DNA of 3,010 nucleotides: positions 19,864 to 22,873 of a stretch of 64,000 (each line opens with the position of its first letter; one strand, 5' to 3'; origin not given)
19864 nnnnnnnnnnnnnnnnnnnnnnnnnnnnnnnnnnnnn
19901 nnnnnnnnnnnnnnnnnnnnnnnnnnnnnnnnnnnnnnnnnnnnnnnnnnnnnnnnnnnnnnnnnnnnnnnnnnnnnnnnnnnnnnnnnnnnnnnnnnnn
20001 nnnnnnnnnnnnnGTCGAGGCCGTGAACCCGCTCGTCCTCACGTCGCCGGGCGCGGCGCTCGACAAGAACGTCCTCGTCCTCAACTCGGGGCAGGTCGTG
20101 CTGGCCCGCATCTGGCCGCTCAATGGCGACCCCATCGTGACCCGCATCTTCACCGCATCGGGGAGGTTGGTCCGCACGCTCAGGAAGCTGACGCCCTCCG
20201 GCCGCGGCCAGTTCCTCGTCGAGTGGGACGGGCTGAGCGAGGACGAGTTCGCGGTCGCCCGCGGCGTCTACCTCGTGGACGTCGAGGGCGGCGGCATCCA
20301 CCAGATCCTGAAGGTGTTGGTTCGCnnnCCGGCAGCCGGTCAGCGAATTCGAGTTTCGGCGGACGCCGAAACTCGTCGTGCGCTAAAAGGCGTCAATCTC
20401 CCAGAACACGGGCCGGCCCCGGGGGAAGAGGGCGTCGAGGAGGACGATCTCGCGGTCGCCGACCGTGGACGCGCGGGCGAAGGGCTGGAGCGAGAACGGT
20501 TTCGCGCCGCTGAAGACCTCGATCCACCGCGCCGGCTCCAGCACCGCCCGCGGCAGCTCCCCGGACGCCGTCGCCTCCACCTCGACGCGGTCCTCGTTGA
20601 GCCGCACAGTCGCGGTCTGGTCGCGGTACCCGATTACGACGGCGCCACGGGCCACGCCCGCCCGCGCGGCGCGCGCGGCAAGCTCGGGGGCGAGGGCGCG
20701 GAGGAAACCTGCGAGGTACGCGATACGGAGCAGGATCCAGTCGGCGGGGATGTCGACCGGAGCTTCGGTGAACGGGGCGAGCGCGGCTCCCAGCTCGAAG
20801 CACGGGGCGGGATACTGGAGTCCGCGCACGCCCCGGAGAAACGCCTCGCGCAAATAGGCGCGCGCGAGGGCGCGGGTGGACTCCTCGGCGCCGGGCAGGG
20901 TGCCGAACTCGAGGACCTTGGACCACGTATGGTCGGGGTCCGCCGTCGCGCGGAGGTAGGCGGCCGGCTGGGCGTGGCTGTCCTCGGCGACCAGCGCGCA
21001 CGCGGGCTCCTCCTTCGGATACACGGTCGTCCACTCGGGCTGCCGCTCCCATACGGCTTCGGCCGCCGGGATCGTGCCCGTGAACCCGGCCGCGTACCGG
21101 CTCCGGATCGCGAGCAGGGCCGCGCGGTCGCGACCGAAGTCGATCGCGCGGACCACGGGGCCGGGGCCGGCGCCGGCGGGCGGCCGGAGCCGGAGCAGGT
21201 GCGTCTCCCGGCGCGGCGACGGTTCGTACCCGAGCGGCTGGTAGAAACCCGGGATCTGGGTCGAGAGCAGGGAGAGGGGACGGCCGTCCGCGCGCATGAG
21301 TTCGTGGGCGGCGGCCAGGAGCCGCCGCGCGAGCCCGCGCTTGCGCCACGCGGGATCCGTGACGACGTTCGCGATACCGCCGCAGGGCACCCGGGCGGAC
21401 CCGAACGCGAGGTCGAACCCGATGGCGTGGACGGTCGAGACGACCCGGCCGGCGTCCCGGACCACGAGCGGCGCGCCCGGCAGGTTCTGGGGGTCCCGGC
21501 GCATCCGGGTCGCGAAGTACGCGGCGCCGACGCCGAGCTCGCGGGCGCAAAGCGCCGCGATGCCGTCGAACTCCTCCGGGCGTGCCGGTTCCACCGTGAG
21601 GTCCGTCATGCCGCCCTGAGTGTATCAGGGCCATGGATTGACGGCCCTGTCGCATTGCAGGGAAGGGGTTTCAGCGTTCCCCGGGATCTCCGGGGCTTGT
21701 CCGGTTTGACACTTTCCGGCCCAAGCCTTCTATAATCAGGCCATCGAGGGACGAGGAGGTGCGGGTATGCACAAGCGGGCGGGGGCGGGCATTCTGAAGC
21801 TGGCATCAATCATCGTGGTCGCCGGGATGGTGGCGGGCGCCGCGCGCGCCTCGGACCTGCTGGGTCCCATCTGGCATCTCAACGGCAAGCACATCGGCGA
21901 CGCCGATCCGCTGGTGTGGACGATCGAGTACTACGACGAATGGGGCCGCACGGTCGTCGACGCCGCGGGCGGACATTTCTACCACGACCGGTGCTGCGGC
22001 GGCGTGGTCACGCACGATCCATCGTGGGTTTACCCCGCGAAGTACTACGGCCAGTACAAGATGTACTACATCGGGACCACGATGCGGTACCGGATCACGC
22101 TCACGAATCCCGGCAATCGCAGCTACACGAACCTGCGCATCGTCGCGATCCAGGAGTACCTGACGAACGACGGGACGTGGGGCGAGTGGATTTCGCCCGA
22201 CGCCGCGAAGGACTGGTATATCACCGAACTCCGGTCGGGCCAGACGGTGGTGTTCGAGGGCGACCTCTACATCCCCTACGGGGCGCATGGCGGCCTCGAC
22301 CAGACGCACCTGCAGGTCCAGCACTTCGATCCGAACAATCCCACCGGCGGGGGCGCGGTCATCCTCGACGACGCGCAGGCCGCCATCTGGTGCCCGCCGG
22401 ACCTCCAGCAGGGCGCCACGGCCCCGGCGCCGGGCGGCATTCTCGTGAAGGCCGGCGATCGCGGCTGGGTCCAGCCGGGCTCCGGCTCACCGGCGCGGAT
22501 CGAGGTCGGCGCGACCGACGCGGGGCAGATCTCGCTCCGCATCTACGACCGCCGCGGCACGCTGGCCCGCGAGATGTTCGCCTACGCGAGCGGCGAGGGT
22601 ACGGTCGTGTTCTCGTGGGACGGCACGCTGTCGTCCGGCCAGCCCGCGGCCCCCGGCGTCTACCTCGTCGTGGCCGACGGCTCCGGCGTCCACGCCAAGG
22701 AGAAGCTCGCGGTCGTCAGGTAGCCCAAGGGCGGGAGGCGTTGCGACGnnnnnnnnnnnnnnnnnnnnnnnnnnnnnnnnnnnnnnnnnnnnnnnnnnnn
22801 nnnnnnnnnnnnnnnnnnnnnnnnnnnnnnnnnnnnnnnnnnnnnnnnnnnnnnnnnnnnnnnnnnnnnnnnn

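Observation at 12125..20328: Operon-like pair: TPR membrane protein (GT-C-like) followed 16 bp later by a 1892-aa SBBP/DUF11 protein carrying a T9SS-type C-terminal domain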

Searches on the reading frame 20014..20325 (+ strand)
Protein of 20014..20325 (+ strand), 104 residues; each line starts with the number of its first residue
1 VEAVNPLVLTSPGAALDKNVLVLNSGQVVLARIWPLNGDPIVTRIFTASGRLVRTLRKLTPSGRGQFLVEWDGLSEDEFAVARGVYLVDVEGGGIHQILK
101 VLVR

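Call 12: search_protein_families(library=ncbifam, proteins=[window:20032-20325:+], max_evalue=10)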
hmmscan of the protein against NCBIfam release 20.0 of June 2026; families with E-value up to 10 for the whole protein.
seq(98 aa): 4 families
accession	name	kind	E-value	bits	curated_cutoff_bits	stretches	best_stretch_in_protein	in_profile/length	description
NF005176.1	PRK06655.1-1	equivalog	0.0011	19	230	1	36-87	100-150/197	flagellar hook assembly protein FlgD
NF009276.0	PRK12633.1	equivalog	0.0049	16.6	383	1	35-85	131-180/234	flagellar basal body rod modification protein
NF033707.1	T9SS_sortase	equivalog_domain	0.0067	14.1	420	1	37-84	1027-1075/1095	type IX secretion system sortase PorU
TIGR04183.1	Por_Secre_tail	domain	0.0075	16.2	23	1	35-97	21-71/72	T9SS type A sorting domain-containing protein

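Call 13: search_protein_families(library=pfam, proteins=[window:20032-20325:+], max_evalue=10)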
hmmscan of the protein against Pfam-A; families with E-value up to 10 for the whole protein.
seq(98 aa): 2 families
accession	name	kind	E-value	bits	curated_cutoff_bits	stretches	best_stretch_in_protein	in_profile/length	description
PF13860.13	FlgD_ig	-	4.9e-06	26.9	27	1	38-86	28-75/79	FlgD Ig-like domain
PF14061.12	Mtf2_C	-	0.0061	17.2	27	1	50-67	30-46/48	Polycomb-like MTF2 factor 2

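Call 36: find_homologous_proteins(query=window:20014-20325:+, max_evalue=0.01)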
Query seq(104 aa) (104 aa): 5 proteins with E <= 0.01 among 10 candidates.
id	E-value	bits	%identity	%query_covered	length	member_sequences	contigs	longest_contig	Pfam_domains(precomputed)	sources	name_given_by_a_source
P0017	5.2e-42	160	80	92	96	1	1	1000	PF13860.13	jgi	jgi:hypothetical protein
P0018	1.2e-28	117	60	96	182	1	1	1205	PF13860.13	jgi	jgi:hypothetical protein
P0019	3.0e-26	109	57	95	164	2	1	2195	PF13860.13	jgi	jgi:hypothetical protein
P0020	7.2e-19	86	55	86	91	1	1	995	PF13860.13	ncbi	-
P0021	9.1e-16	76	66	59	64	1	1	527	PF13860.13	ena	-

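Call 48: search_solved_structures(query=A2, max_evalue=10, show_alignments=3)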
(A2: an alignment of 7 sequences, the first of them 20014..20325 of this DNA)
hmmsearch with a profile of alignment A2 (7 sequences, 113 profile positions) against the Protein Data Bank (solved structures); distinct sequences matched with E-value up to 10: 16.
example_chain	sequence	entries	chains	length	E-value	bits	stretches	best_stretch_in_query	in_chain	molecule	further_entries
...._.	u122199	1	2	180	2e-06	30.8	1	47-101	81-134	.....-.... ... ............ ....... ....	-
7bhq_A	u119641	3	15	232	2.6e-06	30.4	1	47-101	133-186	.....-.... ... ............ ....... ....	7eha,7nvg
3c12_A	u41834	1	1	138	6.1e-06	29.3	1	38-99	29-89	Flagellar protein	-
3osv_A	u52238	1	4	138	6.2e-06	29.2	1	23-98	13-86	Flagellar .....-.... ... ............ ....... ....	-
4zzf_A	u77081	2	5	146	0.003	20.6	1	51-99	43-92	Flagellar basal body rod modification protein | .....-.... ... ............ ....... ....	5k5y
4zzk_A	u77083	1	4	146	0.0031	20.5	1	51-99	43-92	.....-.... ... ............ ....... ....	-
6za2_A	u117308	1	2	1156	0.029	17.4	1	45-98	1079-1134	Por secretion system protein porU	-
5y1a_A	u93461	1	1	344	0.042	16.9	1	31-112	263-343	35 kDa hemin binding protein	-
5m11_A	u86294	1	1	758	0.19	14.8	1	50-100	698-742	Immunoreactive 84kD antigen PG93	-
8suc_A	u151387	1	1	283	0.45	13.6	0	26-79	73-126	NHL (Ring finger b-box coiled coil) domain containing protein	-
1xf1_A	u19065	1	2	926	0.5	13.4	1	78-100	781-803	C5a peptidase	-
8bty_A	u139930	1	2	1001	0.54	13.3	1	78-100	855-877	C5a peptidase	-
5hfs_A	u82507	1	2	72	0.73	12.9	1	88-113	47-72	Gingipain R2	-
2exd_A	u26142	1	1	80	0.9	12.6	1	66-101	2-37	nfeD short homolog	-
7tol_A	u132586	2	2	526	0.91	12.6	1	64-110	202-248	glycerol dibiphytanyl glycerol tetraether - macrocyclic archaeol synthase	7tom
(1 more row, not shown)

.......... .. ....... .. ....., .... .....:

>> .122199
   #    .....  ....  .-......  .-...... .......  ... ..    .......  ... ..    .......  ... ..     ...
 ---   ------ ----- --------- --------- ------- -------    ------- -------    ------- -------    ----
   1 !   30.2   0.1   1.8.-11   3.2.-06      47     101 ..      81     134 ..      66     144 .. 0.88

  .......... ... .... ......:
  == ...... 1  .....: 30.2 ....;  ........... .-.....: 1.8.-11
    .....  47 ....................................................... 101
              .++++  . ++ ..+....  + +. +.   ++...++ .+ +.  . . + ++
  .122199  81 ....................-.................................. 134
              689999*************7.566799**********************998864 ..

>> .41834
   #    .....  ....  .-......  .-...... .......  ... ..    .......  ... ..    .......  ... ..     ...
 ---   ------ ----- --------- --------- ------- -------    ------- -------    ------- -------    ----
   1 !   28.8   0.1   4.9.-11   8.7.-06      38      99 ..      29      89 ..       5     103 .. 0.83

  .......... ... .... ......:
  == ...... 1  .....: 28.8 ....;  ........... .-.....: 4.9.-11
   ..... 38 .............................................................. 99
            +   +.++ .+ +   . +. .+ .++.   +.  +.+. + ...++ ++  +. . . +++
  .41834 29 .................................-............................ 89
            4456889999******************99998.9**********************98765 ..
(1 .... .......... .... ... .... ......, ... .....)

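Call 51: predict_structure(alignment_id=A2)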
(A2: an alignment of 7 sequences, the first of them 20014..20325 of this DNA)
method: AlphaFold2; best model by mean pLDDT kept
length: 104 residues; sequences in the alignment: 7
mean_pLDDT: 79.5   pTM: 0.71
mean pLDDT of the five models: 79.5, 79.1, 78.4, 78.2, 75.8
residues with pLDDT >= 90: 36; 70-90: 46; 50-70: 5; < 50: 17
segments of 3 or more residues with pLDDT < 50: 1-17
pLDDT, mean of each block of 10 residues (from residue 1): 41 45 74 87 94 92 87 91 93 89 88
secondary structure, 60 per line:
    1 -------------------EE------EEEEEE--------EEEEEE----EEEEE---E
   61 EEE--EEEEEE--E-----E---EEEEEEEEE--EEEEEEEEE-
elements in order: E28-33 E42-47 E52-56 E60-63 E66-71 E84-92 E95-103

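Call 53: fold_search(model_id=the predicted structure, library=pdb)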
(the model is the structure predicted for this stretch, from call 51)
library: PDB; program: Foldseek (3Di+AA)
matches with E <= 10: 1642; with E <= 0.001: 0
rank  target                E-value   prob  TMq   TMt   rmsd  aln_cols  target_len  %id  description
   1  5e2j_B                1.6e-03  1.00  0.53  0.12   3.0        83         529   18  Crystal structure of single mutant thermostable endoglucanase (D468A) from Alicyclobacillus acidocaldarius (released 2016-02-03)
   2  5m11                  1.8e-03  1.00  0.50  0.08   7.6        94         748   20  Structural and functional probing of PorZ, an essential bacterial surface component of the type-IX secretion system of h (released 2016-11-09)
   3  3eif                  1.9e-03  1.00  0.53  0.07   6.7       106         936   20  1.9 angstrom crystal structure of the active form of the C5a peptidase from Streptococcus pyogenes (ScpA) (released 2009-02-24)
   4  7ouu_A                2.2e-03  1.00  0.53  0.31   4.2        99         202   17  Crystal structure of human filamin C domains 14-15 (released 2022-06-22)
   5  3rbg_B                2.4e-03  1.00  0.35  0.36   5.9        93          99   13  Crystal structure analysis of Class-I MHC restricted T-cell associated molecule (released 2011-05-25)
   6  7bj3                  2.7e-03  1.00  0.51  0.07   6.1       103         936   19  ScpA from Streptococcus pyogenes, S512A active site mutant (released 2021-05-12)
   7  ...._B                4.8e-03  1.00  0.48  0.38   3.9        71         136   25  Crystal structure of the flagellar hook cap fragment from Salmonella enterica serovar Typhimurium (released 2021-11-24)
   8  2d7n_MODEL_1_A        4.8e-03  1.00  0.43  0.47   4.5        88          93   16  Solution structure of the 16th Filamin domain from human Filamin C (released 2006-05-24)
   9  5dcp_A                5.1e-03  1.00  0.50  0.33   3.4        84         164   15  Crystal structure of the human filamin B Ig-like domains 16-17 (released 2016-08-24)
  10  6on9_A                5.4e-03  1.00  0.43  0.40   7.2       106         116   10  Crystal Structure of the ZIG-8-RIG-5 IG1-IG1 heterodimer, tetragonal form (released 2019-05-15)
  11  3rbg_D                5.4e-03  0.99  0.38  0.38   6.5       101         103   12  Crystal structure analysis of Class-I MHC restricted T-cell associated molecule (released 2011-05-25)
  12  6za2_A                5.7e-03  1.00  0.52  0.06   3.8        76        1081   25  Crystal structure of dimeric latent PorU from Porphyromonas gingivalis (released 2021-09-29)
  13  5b68                  6.1e-03  1.00  0.46  0.09   6.8       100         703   11  Crystal structure of apo amylomaltase from Corynebacterium glutamicum (released 2016-08-03)
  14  7eha_B                6.4e-03  1.00  0.45  0.30   5.0        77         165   26  Crystal structure of the flagellar hook cap from Salmonella enterica serovar Typhimurium (released 2021-11-24)
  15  5vi0_B                6.8e-03  1.00  0.50  0.17   5.6        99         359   14  Pseudomonas fluorescens alkylpurine DNA glycosylase AlkC bound to DNA containing an abasic site analog (released 2017-10-25)
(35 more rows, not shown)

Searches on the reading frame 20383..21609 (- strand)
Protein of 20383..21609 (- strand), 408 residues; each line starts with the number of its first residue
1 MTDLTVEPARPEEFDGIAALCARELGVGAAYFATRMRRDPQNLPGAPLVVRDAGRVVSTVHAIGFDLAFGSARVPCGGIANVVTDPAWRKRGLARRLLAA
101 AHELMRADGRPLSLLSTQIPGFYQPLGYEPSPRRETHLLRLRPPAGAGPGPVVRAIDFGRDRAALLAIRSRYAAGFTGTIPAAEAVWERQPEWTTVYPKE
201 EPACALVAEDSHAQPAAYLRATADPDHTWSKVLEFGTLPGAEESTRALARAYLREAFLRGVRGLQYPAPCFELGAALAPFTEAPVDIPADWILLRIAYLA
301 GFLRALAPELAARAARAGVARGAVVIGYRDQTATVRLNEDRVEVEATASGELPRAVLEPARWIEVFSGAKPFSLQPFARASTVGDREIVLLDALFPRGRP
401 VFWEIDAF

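Call 10: search_protein_families(library=pfam, proteins=[window:20383-21609:-], max_evalue=0.001)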
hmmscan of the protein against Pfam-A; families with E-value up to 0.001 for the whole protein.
window:20383-21609:- (408 aa): 3 families
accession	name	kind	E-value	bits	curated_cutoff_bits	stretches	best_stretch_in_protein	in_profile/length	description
PF13527.13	Acetyltransf_9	-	3.2e-19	69.6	25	1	7-130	3-126/127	Acetyltransferase (GNAT) domain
PF13508.13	Acetyltransf_7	-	2.7e-08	34.5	27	1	48-130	6-84/84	Acetyltransferase (GNAT) domain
PF00583.31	Acetyltransf_1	-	2.9e-07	31.2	20.7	1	43-109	31-92/116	Acetyltransferase (GNAT) family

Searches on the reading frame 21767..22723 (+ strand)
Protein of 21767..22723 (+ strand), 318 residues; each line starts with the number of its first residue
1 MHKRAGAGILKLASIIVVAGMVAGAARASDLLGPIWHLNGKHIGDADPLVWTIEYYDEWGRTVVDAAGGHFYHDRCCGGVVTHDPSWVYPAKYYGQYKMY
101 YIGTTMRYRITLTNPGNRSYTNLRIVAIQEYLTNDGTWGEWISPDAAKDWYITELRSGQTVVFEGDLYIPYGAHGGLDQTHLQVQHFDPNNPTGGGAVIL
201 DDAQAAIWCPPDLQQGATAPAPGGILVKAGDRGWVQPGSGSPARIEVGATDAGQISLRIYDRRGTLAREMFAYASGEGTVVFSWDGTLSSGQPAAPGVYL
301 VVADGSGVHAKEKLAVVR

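Call 10: search_protein_families(library=pfam, proteins=[window:21767-22723:+], max_evalue=0.001)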
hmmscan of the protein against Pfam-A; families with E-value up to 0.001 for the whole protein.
window:21767-22723:+ (318 aa): 1 family
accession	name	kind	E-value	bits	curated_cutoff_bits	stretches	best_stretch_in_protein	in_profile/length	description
PF13860.13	FlgD_ig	-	2.9e-10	40.4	27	1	241-304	10-74/79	FlgD Ig-like domain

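Call 27: search_protein_families(library=ncbifam, proteins=[window:21767-22723:+], max_evalue=1)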
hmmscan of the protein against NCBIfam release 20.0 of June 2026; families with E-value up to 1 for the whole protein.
window:21767-22723:+ (318 aa): 6 families
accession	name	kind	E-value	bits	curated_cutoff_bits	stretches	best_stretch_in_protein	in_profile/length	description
NF005176.1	PRK06655.1-1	equivalog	7.9e-09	35.7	230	1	230-312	75-156/197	flagellar hook assembly protein FlgD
NF009277.0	PRK12634.1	equivalog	2.1e-07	31.3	333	1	244-306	113-175/221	flagellar basal body rod modification protein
NF009276.0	PRK12633.1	equivalog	0.00019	21.2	383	1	243-311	120-187/234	flagellar basal body rod modification protein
NF052228.1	T9SS_PorZ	equivalog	0.048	12.1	260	1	256-306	698-744/757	type IX secretion system anionic LPS delivery protein PorZ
NF009452.0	PRK12812.1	equivalog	0.11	11.7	258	1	251-303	150-204/289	flagellar basal body rod modification protein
TIGR01451.2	B_ant_repeat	repeat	0.15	12.1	24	1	102-125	10-33/53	DUF11 type repeat protein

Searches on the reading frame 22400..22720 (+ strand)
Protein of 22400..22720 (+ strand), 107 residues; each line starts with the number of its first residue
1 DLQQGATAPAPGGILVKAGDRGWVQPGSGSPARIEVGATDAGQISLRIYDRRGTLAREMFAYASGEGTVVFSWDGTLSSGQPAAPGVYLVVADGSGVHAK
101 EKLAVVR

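Call 12: search_protein_families(library=ncbifam, proteins=[window:22400-22720:+], max_evalue=10)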
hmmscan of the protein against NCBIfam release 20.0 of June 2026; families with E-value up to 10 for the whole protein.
window:22400-22720:+ (107 aa): 7 families
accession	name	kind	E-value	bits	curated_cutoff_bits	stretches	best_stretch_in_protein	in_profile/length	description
NF005176.1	PRK06655.1-1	equivalog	7.2e-10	39.1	230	1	19-102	75-157/197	flagellar hook assembly protein FlgD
NF009277.0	PRK12634.1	equivalog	3.2e-08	33.9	333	1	32-96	112-176/221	flagellar basal body rod modification protein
NF009276.0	PRK12633.1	equivalog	2.1e-05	24.3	383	1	31-100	119-187/234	flagellar basal body rod modification protein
NF052228.1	T9SS_PorZ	equivalog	0.0063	15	260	1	45-106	698-756/757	type IX secretion system anionic LPS delivery protein PorZ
NF009452.0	PRK12812.1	equivalog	0.016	14.5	258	1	40-92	150-204/289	flagellar basal body rod modification protein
TIGR04183.1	Por_Secre_tail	domain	0.062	13.3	23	1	36-103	13-69/72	T9SS type A sorting domain-containing protein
NF009453.0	PRK12813.1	equivalog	0.089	12.3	264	1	29-92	110-171/223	flagellar basal body rod modification protein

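Call 13: search_protein_families(library=pfam, proteins=[window:22400-22720:+], max_evalue=10)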
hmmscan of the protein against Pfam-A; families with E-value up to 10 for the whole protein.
window:22400-22720:+ (107 aa): 2 families
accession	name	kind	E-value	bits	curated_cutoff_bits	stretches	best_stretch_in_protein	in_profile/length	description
PF13860.13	FlgD_ig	-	4.2e-11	43.1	27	1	30-93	10-74/79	FlgD Ig-like domain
PF13585.12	CHU_C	-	0.011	16.3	27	1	40-94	25-72/86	CHU_C Type IX secretion signal domain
